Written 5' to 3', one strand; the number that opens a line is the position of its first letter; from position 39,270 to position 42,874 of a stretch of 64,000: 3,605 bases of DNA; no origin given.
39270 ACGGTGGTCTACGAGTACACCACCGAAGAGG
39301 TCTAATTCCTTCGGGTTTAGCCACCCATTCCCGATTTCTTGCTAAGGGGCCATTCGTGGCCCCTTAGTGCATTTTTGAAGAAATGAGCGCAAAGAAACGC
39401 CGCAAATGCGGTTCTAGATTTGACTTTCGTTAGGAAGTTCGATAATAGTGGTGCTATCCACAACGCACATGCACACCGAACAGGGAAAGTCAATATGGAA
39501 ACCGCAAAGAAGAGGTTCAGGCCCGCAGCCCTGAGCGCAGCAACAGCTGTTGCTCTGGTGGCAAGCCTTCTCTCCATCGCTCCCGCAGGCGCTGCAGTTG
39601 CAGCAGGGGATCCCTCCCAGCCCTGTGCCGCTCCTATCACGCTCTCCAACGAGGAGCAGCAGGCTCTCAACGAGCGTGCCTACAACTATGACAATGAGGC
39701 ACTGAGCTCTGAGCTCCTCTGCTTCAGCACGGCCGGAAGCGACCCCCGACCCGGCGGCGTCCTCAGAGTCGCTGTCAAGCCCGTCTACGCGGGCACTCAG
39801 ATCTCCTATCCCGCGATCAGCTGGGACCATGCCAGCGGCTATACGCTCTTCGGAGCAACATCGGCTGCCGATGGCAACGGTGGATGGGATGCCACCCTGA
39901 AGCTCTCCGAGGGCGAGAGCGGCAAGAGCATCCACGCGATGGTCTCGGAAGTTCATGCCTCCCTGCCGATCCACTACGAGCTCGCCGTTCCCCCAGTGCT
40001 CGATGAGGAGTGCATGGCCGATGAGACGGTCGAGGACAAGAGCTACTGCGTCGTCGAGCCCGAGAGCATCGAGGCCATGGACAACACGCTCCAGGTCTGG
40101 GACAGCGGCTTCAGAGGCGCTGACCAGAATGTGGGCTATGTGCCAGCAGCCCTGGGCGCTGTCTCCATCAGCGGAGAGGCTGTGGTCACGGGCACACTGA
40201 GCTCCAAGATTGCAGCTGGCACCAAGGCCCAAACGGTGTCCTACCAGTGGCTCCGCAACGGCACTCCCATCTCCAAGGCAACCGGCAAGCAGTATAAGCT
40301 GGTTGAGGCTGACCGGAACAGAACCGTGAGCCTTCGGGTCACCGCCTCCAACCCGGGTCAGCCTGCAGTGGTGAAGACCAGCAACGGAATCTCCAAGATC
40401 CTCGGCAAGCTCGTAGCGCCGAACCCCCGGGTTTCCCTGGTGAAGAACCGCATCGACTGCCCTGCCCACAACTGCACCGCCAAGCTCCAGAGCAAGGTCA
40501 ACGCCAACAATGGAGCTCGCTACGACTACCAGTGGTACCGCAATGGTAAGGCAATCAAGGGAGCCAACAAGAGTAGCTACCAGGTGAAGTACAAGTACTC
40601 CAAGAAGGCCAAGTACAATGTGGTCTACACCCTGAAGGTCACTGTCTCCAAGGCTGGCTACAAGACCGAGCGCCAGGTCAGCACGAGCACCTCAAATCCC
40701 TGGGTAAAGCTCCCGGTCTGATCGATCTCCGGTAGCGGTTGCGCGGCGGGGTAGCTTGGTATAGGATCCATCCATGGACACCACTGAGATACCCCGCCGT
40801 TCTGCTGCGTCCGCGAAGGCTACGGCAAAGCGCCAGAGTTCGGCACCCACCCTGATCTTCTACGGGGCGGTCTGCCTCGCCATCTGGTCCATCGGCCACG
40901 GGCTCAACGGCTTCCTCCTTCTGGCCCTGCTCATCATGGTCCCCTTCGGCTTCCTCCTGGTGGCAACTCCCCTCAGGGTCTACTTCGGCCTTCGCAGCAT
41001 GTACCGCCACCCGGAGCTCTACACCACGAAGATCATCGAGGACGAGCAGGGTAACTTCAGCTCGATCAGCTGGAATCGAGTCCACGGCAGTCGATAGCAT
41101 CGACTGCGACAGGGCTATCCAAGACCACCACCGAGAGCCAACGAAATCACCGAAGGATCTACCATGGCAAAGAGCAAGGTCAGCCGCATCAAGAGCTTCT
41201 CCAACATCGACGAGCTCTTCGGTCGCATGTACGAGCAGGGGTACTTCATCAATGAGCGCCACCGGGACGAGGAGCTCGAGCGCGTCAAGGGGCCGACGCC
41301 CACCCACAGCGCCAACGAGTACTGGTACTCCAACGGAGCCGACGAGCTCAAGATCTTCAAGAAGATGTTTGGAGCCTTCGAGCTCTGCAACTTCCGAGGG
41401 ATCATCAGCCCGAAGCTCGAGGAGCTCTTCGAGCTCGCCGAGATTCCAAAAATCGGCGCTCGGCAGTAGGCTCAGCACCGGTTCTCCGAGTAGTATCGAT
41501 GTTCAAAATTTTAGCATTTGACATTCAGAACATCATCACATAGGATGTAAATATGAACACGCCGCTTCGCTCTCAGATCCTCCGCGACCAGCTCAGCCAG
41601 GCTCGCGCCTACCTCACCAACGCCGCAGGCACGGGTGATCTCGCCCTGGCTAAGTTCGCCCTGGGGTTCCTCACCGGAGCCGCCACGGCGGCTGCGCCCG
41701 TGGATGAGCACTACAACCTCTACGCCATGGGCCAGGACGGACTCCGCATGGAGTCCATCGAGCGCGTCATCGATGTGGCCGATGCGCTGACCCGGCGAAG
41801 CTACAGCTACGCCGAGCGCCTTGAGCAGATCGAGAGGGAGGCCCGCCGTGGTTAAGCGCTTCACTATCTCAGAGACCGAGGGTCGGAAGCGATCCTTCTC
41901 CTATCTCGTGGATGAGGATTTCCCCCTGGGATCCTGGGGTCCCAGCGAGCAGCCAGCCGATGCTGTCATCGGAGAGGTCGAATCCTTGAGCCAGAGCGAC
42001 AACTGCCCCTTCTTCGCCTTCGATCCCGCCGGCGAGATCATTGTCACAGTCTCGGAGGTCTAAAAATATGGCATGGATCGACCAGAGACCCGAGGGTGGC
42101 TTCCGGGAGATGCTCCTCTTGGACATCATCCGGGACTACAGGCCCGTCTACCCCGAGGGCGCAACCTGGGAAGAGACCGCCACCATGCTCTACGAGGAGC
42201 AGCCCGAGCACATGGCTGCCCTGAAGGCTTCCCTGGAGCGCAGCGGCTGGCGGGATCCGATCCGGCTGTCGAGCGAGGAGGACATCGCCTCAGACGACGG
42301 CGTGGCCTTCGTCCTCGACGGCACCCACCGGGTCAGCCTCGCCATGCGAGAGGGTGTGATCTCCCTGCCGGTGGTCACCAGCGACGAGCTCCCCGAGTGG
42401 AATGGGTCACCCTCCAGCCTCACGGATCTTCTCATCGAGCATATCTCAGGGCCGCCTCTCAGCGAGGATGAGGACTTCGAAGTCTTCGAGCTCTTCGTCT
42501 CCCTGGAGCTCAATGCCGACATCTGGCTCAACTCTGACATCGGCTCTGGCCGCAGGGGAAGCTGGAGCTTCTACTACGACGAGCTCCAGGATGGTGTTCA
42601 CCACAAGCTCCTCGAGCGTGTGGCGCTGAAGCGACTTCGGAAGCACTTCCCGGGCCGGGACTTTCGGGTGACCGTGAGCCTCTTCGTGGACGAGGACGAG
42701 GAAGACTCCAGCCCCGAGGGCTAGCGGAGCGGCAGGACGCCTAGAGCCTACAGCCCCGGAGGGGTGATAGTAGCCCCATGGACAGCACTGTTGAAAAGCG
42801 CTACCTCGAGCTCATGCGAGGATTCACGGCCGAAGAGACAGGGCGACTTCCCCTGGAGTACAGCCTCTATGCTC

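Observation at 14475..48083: Polymorphic effector family: conserved N-terminal H-C-C-H domain with swappable payloads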

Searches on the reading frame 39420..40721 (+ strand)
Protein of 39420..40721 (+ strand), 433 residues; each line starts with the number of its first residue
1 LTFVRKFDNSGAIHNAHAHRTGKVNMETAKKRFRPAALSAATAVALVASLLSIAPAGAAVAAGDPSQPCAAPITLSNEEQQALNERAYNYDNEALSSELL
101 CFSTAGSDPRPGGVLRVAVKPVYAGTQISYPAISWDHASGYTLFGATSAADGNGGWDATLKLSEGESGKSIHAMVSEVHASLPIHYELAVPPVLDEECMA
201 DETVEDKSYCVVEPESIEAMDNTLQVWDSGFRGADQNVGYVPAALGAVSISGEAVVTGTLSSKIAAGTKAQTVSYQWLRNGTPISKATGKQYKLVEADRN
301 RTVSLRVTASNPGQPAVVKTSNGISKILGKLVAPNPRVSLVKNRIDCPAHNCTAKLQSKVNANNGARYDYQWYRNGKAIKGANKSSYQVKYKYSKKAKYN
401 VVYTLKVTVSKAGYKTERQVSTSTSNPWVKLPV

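Call 67: search_protein_families(library=pfam, proteins=[window:39420-40721:+], max_evalue=0.01)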
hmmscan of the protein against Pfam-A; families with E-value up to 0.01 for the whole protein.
window:39420-40721:+ (433 aa): 2 families
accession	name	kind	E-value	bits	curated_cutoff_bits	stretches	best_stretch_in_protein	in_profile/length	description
PF13895.12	Ig_2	-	0.00011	22.8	27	0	351-413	20-69/79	Immunoglobulin domain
PF13927.12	Ig_3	-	0.0023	18.8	30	0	351-395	16-51/78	Immunoglobulin domain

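Call 73: search_protein_families(library=phrogs, proteins=[window:39420-40721:+], max_evalue=0.001)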
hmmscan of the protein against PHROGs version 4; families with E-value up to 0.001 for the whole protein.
window:39420-40721:+ (433 aa): 7 families
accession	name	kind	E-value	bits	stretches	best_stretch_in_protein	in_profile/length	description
phrog_4069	-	head and packaging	1.6e-06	29.2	1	360-403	55-99/116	Hoc-like head decoration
phrog_9239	-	tail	1.9e-06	27.6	1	248-389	221-354/741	tail tubular protein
phrog_1149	-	head and packaging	1.2e-05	24.3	1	259-417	859-998/1150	Hoc-like head decoration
phrog_26223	-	unknown function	1.5e-05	24.6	1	241-327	441-529/775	-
phrog_2973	-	head and packaging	5.3e-05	23.8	0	352-410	210-271/310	Hoc-like head decoration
phrog_8700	-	unknown function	5.8e-05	22.6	0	229-308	26-105/453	-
phrog_1407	-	tail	0.00042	20.9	0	246-311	173-240/258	major tail protein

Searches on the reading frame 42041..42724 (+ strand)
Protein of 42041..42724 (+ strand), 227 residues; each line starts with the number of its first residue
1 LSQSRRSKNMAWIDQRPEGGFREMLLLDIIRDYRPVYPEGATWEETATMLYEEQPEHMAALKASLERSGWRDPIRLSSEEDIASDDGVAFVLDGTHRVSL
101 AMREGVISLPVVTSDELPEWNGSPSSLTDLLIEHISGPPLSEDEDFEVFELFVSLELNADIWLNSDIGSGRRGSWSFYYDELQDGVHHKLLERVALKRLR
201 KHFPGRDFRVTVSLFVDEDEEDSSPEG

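Call 67: search_protein_families(library=pfam, proteins=[window:42041-42724:+], max_evalue=0.01)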
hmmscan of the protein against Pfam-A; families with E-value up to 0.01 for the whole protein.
window:42041-42724:+ (227 aa): 0 families

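Call 73: search_protein_families(library=phrogs, proteins=[window:42041-42724:+], max_evalue=0.001)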
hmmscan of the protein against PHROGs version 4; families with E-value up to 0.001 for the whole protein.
window:42041-42724:+ (227 aa): 1 family
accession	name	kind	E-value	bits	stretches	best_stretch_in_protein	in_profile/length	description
phrog_2159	-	DNA, RNA and nucleotide metabolism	0.00099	19.6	0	55-104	81-125/365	ParB-like partition protein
